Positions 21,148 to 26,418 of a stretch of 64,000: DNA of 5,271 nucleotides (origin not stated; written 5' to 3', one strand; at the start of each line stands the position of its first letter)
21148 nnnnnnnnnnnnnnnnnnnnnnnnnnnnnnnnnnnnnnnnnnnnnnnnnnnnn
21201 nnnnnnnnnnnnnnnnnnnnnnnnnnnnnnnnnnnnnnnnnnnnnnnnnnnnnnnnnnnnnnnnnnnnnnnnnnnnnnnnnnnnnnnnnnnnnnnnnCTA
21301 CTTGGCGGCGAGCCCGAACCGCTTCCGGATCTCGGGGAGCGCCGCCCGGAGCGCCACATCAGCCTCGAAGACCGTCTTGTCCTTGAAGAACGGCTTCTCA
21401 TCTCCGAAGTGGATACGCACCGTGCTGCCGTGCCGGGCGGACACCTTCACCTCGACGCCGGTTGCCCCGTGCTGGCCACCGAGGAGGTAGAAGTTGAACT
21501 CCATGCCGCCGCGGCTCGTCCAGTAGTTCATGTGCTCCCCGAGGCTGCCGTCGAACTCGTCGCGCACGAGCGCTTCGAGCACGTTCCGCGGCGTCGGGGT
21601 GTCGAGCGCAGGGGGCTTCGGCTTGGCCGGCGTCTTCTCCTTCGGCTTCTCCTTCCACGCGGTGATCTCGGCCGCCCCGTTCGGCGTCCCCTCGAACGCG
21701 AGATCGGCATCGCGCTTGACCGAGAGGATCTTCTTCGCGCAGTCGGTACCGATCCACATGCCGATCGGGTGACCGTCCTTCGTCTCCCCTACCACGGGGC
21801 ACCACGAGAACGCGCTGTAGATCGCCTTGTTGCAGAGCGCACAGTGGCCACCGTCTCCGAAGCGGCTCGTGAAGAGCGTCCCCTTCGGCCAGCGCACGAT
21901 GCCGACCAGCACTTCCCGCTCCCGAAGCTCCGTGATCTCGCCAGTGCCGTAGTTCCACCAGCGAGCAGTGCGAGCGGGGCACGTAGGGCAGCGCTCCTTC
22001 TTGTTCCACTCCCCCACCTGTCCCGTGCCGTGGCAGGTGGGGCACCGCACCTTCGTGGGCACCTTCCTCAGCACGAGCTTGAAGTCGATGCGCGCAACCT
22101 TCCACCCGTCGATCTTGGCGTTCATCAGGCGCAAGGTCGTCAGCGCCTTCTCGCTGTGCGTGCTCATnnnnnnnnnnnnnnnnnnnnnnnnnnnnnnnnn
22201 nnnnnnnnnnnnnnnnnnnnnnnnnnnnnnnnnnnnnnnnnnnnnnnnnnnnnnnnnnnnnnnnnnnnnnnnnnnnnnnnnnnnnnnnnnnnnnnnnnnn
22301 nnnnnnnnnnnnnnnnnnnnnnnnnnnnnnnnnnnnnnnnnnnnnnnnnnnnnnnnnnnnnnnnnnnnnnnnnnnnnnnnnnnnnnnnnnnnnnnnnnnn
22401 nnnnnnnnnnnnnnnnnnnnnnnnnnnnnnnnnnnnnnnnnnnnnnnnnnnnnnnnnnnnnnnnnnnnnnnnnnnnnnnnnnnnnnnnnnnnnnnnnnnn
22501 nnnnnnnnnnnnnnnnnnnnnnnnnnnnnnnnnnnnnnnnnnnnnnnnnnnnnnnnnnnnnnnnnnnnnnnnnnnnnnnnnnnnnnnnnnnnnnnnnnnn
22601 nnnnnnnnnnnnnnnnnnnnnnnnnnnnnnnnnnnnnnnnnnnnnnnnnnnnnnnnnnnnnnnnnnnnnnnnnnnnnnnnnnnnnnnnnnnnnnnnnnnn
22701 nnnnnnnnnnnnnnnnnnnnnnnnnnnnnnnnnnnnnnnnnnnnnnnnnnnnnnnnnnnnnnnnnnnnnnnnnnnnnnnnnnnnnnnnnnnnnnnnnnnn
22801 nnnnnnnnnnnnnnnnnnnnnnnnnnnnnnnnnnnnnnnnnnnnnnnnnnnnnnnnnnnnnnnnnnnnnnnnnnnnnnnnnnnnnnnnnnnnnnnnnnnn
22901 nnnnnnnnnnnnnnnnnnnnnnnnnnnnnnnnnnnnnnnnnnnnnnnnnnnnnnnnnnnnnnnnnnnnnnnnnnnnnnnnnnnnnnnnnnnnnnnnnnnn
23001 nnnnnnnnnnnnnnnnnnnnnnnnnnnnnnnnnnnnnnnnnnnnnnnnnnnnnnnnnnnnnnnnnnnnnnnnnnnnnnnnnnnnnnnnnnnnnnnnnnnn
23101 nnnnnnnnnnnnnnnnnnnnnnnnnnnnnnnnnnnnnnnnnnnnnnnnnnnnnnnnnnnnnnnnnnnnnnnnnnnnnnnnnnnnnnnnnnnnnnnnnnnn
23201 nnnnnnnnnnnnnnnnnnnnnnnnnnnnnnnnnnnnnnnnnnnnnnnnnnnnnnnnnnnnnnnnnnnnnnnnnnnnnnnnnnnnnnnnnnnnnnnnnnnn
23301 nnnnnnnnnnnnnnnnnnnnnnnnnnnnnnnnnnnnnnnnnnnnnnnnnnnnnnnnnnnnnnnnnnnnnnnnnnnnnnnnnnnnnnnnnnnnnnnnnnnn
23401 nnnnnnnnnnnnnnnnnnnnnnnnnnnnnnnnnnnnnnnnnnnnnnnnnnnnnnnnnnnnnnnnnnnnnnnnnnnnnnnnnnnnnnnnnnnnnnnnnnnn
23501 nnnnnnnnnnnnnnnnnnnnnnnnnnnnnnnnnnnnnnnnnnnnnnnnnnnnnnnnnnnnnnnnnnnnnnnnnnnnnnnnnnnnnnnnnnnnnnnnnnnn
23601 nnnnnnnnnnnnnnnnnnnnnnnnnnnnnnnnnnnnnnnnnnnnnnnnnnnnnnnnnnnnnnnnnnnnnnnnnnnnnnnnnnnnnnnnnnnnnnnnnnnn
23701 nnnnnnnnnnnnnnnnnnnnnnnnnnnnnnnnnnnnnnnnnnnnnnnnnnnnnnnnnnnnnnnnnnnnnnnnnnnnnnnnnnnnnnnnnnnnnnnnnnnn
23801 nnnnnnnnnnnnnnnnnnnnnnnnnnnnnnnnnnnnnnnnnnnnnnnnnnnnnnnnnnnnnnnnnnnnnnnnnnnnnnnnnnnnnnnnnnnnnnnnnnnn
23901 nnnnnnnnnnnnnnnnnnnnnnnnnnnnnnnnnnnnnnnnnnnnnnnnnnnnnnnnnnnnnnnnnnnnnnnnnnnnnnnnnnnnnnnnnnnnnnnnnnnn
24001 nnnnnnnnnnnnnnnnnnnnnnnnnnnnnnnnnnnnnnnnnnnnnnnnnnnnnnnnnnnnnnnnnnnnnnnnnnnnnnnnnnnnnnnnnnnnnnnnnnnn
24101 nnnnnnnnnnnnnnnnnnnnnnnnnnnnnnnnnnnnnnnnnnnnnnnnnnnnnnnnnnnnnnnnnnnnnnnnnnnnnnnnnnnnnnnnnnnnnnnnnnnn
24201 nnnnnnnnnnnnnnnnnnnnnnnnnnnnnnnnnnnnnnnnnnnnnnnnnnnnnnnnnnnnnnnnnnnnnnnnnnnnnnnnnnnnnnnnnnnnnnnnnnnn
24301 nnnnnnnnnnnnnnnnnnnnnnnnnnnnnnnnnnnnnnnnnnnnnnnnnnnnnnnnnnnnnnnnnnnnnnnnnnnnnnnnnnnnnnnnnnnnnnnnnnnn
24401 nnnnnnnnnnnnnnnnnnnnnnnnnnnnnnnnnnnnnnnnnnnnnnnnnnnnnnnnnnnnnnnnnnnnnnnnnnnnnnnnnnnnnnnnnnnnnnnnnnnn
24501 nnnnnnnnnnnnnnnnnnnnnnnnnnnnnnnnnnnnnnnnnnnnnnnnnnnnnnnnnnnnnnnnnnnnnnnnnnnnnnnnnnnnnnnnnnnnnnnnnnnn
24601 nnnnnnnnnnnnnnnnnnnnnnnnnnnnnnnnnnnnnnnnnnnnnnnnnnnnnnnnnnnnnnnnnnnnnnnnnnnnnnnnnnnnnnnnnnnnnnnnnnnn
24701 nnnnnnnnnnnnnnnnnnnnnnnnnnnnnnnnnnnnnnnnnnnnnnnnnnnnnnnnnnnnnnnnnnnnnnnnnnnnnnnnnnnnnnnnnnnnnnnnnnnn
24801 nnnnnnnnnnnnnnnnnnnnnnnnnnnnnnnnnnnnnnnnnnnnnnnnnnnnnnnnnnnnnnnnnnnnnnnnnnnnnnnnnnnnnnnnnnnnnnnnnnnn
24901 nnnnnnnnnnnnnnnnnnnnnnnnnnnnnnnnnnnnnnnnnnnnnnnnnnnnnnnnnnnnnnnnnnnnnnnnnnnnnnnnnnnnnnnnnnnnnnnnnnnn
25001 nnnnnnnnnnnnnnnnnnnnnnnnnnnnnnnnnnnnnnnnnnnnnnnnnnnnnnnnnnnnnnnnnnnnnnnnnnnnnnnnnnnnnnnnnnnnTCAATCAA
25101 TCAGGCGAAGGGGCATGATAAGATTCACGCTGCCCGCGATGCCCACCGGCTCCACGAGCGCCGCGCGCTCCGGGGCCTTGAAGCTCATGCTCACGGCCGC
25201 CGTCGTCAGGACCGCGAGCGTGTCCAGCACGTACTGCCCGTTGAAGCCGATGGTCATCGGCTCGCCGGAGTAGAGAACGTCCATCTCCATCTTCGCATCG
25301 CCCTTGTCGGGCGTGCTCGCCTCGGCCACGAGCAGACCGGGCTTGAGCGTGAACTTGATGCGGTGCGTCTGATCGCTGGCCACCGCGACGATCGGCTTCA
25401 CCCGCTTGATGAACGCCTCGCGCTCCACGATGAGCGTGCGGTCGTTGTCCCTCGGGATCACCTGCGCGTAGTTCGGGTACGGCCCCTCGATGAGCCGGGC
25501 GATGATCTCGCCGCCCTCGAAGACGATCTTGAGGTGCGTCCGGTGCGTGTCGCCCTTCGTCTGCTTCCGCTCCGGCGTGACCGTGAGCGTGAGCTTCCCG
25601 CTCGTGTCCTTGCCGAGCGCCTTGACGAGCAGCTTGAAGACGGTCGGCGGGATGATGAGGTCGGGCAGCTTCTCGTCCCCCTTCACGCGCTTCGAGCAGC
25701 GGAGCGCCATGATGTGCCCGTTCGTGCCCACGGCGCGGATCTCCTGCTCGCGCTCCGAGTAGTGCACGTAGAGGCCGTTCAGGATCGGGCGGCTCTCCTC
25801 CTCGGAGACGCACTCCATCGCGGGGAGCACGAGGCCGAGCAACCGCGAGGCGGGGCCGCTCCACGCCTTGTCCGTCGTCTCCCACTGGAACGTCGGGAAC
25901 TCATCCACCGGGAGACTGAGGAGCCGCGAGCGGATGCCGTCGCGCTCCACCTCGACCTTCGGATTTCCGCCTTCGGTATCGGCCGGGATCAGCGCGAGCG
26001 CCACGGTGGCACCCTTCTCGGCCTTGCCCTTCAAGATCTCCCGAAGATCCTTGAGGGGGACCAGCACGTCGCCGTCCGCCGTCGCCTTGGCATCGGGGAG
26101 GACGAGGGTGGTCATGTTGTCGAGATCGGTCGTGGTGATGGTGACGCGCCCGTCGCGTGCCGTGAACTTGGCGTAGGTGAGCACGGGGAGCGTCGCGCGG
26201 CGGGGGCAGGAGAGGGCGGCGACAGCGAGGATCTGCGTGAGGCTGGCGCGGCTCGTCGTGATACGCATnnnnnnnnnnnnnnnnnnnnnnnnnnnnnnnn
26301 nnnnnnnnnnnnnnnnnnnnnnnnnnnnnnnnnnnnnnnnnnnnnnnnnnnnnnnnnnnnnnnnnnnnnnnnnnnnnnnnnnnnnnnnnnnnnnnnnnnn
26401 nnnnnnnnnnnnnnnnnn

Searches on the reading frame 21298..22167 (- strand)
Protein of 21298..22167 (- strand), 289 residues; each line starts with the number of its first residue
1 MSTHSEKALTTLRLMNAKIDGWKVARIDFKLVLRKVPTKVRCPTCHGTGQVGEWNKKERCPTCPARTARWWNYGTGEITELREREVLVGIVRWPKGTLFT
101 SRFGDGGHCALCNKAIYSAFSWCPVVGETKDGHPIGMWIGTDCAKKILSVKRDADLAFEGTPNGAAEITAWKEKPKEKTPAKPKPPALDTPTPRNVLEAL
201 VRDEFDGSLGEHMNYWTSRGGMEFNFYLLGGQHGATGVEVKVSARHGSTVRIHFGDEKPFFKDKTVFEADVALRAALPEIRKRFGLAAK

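Call 9: search_protein_families(library=pfam, proteins=[window:21298-22167:-], max_evalue=0.01)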
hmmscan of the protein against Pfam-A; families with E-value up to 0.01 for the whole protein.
window:21298-22167:- (289 aa): 2 families
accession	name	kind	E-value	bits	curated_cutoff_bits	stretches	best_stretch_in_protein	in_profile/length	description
PF00684.25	DnaJ_CXXCXGXG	-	0.0018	18.9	32.7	1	37-64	39-62/65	DnaJ central domain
PF01155.25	HypA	-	0.0042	17.5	28.9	1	29-68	60-97/112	Hydrogenase/urease nickel incorporation, metallochaperone, hypA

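Call 19: search_protein_families(library=phrogs, proteins=[window:21298-22167:-], max_evalue=0.001)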
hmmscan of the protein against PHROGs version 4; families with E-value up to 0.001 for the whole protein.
window:21298-22167:- (289 aa): 0 families

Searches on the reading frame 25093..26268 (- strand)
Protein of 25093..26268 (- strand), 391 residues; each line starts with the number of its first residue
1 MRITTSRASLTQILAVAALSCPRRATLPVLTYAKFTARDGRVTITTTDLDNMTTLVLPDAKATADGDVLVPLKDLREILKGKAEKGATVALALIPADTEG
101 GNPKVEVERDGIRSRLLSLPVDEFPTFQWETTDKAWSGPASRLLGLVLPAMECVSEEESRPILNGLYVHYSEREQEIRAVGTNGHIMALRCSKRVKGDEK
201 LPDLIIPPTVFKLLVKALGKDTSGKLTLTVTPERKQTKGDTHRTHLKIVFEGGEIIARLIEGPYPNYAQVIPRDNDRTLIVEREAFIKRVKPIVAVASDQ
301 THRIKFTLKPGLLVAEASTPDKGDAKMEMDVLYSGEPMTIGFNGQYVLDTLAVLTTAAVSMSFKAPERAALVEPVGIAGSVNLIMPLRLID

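Call 9: search_protein_families(library=pfam, proteins=[window:25093-26268:-], max_evalue=0.01)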
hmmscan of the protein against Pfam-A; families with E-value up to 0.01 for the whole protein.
window:25093-26268:- (391 aa): 3 families
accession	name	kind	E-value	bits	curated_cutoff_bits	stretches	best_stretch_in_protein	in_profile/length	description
PF02768.20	DNA_pol3_beta_3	-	2.1e-21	76.4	27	1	269-388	2-121/121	DNA polymerase III beta subunit, C-terminal domain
PF02767.21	DNA_pol3_beta_2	-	3e-16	60.2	27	1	154-266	18-116/116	DNA polymerase III beta subunit, central domain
PF00712.24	DNA_pol3_beta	-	4e-11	43.6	24.4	1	1-91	1-89/120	DNA polymerase III beta subunit, N-terminal domain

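Call 11: search_dna_similar(query=window:25093-26268:-, collection=phages, mode=protein, max_rows=20)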
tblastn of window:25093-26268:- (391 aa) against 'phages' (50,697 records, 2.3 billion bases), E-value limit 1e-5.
Records with a match: 56; places in all: 56; records where one place covers at least 80% of the query: 30.
Best place of each record, by identity: <60% 56.
By first word of the organism name: Bacteriophage 15; Rhizobium 6; Salinibacter 5; Paracoccus 3; Listeria 3; Thermus 3; Sinorhizobium 2; Campylobacter 2; Salmonella 2; Caulobacter 2; and 8 more.
By host as written in the record: - 20; Listeria monocytogenes 3; Salinibacter ruber M8 3; Sinorhizobium meliloti 2; Campylobacter jejuni 2; Homo sapiens 2; Caulobacter crescentus 2; Salinibacter ruber M1 2; and 15 more.
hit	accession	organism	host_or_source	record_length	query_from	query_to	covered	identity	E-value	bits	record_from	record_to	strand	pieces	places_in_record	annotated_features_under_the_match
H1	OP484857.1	Sinorhizobium phage AP-16-3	Sinorhizobium meliloti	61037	1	389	99%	29.0%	2e-33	137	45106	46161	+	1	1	hypothetical protein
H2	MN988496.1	Rhizobium phage RHph_TM3_3_14B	Rhizobium etli T3_14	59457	1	389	99%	28.6%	8e-30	127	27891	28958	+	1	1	DNA polymerase III beta subunit protein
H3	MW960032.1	Rhizobium phage RHph_X2_25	Sinorhizobium americanum X2_25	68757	1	389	99%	27.7%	6e-27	119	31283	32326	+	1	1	DNA polymerase III beta subunit protein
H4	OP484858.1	Sinorhizobium phage NV1.1.1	Sinorhizobium meliloti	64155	1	389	99%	27.2%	1e-17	91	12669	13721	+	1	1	hypothetical protein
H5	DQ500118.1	Rhizobium phage 16-3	-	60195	1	378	97%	27.2%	9e-25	112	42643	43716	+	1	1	16-3p081: p081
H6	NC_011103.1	Rhizobium phage 16-3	-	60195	1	378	97%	27.2%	9e-25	112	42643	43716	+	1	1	16-3p081: DNA polymerase processivity factor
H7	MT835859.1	Bacteriophage sp.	human fecal samples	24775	1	389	99%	26.3%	4e-27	119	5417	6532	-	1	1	record has no annotation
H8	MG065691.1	Campylobacter phage A11a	Campylobacter jejuni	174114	1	389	99%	26.2%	2e-20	100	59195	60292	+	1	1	record has no annotation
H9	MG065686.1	Campylobacter phage A18a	Campylobacter jejuni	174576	1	389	99%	26.2%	2e-20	100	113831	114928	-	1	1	record has no annotation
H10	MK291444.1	Paracoccus phage vB_PthS_Pthi1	Paracoccus thiocyanatus JCM 20756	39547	3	362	92%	27.5%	4e-12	74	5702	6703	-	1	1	DNA polymerase III beta subunit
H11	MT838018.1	Bacteriophage sp.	human fecal samples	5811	1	389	99%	25.3%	8e-27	118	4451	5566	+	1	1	record has no annotation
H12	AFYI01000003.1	Salmonella enterica subsp. enterica serovar Infantis str. ...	Homo sapiens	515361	1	389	99%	25.3%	5e-19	95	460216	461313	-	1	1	DNA polymerase III, beta subunit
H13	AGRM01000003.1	Salmonella enterica subsp. houtenae str. ATCC BAA-1581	Homo sapiens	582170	1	389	99%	25.3%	6e-19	95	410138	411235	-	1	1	DNA polymerase III, beta subunit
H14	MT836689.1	Bacteriophage sp.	human fecal samples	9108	1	375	96%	25.6%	1e-20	100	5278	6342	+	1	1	record has no annotation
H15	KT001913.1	Caulobacter phage Sansa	Caulobacter crescentus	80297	26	389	93%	26.3%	3e-13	77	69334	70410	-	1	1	DNA polymerase III beta clamp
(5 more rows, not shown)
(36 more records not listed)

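Call 18: find_encoding_contigs(protein=window:25093-26268:-, flank=10000, max_places=6)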
Protein window:25093-26268:- (391 aa): no gene with exactly this product is on record in the collection.
